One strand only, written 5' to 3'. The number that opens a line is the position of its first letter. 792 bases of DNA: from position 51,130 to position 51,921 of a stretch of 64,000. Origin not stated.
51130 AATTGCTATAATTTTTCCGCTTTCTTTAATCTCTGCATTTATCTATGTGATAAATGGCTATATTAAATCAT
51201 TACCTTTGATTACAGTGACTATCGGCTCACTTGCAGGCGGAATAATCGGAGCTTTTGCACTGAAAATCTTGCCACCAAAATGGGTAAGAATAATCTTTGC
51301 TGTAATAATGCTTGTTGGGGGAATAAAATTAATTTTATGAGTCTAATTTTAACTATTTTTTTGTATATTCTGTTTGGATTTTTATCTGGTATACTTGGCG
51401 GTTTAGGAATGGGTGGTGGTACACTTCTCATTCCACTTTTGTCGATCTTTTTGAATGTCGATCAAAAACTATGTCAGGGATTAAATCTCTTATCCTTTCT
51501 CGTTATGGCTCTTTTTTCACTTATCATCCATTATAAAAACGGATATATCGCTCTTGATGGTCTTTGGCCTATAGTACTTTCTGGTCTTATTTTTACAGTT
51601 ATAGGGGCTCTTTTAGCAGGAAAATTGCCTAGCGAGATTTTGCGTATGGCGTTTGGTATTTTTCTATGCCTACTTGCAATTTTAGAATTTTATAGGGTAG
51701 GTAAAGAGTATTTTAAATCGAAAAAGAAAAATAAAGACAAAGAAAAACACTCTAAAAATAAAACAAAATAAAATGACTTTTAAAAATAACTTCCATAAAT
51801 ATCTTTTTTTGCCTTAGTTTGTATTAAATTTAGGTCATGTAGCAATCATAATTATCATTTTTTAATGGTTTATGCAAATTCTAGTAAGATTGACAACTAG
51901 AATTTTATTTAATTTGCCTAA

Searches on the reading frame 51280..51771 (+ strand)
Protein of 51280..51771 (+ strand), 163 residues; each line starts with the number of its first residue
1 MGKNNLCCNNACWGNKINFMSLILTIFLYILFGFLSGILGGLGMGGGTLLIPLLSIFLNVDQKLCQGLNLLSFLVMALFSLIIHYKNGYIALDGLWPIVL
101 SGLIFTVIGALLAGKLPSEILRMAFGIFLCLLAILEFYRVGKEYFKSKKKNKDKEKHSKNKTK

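Call 19: search_protein_families(library=pfam, proteins=[window:51280-51771:+], max_evalue=0.001)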
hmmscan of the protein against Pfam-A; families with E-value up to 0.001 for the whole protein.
window:51280-51771:+ (163 aa): 1 family
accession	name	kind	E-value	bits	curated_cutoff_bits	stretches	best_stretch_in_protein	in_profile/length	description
PF01925.25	TauE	-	2.4e-23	83.5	32.6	1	29-149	1-114/237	Sulfite exporter TauE/SafE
